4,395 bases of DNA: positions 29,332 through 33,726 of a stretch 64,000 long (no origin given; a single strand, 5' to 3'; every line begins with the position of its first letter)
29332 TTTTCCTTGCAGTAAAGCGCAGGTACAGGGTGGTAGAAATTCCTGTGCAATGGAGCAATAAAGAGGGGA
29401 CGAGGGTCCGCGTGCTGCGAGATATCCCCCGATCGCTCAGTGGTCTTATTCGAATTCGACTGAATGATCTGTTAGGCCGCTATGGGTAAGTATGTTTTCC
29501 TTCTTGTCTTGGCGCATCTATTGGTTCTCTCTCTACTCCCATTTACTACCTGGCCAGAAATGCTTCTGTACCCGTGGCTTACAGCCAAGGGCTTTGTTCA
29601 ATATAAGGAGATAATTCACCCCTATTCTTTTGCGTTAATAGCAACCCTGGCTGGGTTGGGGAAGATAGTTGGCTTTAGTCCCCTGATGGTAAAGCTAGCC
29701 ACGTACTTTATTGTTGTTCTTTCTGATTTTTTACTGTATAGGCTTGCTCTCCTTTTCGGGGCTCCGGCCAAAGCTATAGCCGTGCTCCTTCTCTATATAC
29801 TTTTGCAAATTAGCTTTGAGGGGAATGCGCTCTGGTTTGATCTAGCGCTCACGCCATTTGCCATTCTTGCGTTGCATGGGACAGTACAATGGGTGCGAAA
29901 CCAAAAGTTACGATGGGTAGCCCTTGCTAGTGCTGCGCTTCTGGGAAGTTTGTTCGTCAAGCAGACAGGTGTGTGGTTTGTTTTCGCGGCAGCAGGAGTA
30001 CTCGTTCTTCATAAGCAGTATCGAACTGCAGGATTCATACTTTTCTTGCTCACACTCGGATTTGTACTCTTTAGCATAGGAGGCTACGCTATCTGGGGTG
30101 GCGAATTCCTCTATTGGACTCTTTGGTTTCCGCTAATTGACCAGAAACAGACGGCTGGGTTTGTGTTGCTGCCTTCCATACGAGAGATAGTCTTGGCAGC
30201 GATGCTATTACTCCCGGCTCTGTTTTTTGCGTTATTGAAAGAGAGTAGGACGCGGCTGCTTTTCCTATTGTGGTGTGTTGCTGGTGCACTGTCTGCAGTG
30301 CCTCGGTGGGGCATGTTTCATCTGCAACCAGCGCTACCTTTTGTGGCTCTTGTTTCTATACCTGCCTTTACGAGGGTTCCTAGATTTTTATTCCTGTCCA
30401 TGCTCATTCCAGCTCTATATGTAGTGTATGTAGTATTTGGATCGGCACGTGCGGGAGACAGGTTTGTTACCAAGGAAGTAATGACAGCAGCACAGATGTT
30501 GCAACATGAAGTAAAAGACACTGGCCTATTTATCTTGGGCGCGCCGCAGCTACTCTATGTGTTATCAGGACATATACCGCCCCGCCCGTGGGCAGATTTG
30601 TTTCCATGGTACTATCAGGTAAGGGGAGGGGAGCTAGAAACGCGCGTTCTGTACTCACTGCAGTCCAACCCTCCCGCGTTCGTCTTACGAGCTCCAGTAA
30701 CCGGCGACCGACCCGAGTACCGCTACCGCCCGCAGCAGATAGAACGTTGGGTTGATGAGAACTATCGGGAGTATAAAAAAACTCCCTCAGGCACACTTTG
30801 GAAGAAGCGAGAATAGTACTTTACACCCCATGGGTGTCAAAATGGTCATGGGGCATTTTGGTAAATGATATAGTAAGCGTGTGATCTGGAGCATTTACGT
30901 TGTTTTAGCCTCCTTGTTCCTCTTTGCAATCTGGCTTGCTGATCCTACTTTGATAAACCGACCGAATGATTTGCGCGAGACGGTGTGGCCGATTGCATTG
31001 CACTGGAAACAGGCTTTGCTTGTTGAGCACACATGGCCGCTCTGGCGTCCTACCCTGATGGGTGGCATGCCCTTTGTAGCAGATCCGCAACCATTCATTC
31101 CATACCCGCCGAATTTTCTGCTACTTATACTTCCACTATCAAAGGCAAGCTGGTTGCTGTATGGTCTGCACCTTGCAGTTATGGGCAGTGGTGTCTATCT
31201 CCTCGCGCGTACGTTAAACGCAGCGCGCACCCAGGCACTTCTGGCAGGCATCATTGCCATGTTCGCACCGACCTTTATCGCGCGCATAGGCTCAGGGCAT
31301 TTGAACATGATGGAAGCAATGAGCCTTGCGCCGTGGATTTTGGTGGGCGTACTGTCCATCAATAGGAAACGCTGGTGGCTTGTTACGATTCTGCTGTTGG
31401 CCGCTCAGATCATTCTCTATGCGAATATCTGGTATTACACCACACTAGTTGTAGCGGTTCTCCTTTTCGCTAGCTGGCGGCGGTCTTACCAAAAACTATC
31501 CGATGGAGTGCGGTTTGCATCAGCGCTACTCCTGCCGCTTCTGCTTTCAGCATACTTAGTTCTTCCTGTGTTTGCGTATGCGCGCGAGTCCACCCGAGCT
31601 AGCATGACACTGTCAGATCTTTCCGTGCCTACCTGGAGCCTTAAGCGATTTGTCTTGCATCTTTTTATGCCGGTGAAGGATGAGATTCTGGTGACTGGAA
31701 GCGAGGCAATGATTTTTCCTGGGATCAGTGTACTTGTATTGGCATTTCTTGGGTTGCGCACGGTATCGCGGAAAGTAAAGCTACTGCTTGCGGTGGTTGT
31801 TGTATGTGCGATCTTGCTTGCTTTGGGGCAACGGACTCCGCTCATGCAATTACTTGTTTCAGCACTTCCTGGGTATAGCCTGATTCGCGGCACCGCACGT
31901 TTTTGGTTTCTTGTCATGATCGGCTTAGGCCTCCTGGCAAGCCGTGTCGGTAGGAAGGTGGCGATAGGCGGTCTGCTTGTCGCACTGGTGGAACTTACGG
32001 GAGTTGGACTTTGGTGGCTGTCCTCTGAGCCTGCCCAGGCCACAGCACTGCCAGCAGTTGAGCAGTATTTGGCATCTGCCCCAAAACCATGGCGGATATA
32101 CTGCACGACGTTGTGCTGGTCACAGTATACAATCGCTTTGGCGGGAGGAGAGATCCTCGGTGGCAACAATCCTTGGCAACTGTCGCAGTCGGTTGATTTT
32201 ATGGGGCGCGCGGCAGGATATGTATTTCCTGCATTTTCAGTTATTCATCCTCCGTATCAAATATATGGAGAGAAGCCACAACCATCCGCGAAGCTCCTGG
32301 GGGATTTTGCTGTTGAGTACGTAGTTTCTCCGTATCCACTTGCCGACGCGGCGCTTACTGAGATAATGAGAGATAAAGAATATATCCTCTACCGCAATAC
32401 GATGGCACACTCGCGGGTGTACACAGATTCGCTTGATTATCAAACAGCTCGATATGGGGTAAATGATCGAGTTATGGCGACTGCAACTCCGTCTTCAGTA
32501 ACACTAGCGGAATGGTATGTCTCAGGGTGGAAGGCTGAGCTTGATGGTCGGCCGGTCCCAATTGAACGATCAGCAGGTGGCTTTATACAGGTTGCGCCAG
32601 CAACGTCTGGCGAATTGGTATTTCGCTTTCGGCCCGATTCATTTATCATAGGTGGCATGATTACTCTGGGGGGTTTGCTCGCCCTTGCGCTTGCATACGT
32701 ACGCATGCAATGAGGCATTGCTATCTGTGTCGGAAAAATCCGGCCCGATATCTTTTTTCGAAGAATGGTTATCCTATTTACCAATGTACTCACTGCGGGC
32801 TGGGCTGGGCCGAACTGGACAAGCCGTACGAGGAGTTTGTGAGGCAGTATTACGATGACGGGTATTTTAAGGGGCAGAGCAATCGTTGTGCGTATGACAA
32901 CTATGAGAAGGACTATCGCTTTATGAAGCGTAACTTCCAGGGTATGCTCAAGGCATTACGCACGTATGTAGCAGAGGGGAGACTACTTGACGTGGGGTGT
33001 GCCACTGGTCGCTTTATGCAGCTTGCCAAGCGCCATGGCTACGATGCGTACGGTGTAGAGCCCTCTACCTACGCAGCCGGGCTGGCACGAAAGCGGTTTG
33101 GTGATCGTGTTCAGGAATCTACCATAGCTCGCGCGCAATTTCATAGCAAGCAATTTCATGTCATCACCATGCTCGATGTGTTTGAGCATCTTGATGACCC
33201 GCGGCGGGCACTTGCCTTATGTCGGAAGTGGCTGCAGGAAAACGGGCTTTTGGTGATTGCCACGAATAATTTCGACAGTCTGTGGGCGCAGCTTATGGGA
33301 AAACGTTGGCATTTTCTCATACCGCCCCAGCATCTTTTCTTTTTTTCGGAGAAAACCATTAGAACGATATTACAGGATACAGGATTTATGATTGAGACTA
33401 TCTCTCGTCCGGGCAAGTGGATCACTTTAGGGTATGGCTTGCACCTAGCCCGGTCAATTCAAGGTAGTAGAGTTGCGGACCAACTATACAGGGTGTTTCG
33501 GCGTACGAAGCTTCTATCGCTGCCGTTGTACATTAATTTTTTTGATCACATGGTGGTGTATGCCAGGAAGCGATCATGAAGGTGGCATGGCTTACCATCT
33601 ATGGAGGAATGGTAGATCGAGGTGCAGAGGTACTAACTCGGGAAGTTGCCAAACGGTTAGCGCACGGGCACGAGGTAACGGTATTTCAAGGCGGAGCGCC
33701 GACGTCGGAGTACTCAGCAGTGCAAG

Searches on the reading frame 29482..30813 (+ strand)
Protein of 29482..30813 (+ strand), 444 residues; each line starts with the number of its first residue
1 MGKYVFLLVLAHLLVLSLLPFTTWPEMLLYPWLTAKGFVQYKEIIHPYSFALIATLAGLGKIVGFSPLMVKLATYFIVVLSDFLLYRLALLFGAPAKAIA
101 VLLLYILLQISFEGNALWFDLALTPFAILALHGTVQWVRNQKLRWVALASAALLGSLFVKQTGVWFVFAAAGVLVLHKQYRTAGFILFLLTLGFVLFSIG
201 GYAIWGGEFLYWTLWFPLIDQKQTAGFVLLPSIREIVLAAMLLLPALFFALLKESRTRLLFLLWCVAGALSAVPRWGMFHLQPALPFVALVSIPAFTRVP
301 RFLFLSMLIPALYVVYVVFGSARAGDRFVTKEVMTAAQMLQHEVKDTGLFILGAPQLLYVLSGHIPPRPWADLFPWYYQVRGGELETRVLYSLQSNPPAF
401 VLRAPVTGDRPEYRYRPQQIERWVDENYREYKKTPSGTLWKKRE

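Call 15: search_protein_families(library=pfam, proteins=[window:29482-30813:+], max_evalue=0.001)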
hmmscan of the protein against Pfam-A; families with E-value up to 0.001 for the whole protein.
window:29482-30813:+ (444 aa): 1 family
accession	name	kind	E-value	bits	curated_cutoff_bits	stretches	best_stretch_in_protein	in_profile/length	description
PF13231.12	PMT_2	-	4.4e-05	24.2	26.1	1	56-198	10-155/160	Dolichyl-phosphate-mannose-protein mannosyltransferase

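Call 78: search_protein_families(library=ncbifam, proteins=[window:29482-30813:+], max_evalue=0.001)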
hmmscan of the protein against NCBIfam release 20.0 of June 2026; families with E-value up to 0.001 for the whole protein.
window:29482-30813:+ (444 aa): 0 families

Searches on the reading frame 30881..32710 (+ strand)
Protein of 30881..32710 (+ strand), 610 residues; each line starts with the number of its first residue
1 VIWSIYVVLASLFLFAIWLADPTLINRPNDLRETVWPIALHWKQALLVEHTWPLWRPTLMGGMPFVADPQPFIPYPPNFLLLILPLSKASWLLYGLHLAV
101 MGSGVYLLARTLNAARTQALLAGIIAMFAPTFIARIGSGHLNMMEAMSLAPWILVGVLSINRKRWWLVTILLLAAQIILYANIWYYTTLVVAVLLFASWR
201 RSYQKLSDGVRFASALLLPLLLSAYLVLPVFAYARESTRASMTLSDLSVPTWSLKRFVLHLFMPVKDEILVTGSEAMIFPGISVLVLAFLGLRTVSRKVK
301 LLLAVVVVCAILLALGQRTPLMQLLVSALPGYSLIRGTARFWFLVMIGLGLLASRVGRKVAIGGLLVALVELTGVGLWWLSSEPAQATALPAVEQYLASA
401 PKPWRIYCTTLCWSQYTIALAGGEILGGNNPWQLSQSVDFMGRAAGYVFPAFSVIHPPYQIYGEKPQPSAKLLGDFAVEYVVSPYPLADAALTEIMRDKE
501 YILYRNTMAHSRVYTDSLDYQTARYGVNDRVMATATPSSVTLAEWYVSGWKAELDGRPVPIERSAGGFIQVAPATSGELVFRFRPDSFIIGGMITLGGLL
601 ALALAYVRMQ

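Call 15: search_protein_families(library=pfam, proteins=[window:30881-32710:+], max_evalue=0.001)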
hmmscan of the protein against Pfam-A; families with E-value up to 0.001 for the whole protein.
window:30881-32710:+ (610 aa): 1 family
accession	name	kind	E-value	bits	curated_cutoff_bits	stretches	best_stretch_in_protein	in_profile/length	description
PF09586.16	YfhO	-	2.4e-06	26.6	28.5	0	546-595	785-835/835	Bacterial membrane protein YfhO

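Call 51: search_protein_families(library=pfam, proteins=[window:30881-32710:+], max_evalue=0.1)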
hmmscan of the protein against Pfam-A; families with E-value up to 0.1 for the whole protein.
window:30881-32710:+ (610 aa): 1 family
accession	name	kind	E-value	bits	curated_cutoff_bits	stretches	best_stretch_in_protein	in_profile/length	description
PF09586.16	YfhO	-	2.4e-06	26.6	28.5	1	546-595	785-835/835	Bacterial membrane protein YfhO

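Call 78: search_protein_families(library=ncbifam, proteins=[window:30881-32710:+], max_evalue=0.001)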
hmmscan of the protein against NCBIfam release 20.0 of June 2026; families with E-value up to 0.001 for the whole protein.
window:30881-32710:+ (610 aa): 1 family
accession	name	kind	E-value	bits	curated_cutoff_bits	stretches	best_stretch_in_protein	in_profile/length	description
TIGR04370.1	glyco_rpt_poly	subfamily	0.00017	20.7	40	1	278-352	141-223/396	oligosaccharide repeat unit polymerase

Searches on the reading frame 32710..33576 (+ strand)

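Call 15: search_protein_families(library=pfam, proteins=[window:32710-33576:+], max_evalue=0.001)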
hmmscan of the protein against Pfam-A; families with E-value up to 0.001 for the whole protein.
window:32710-33576:+ (289 aa): 5 families
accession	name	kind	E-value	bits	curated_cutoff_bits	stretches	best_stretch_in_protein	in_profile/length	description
PF13489.12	Methyltransf_23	-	4.4e-28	98.5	27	1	79-229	13-162/164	Methyltransferase domain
PF08241.18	Methyltransf_11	-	1.3e-16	61.5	21.2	1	93-183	1-95/95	Methyltransferase domain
PF08242.18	Methyltransf_12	-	8.6e-14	52.5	30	1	93-181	1-98/98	Methyltransferase domain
PF13649.12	Methyltransf_25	-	3.1e-11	44.3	27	1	93-179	2-97/97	Methyltransferase domain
PF13847.12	Methyltransf_31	-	7.2e-05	22.9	27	1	90-187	5-113/145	Methyltransferase domain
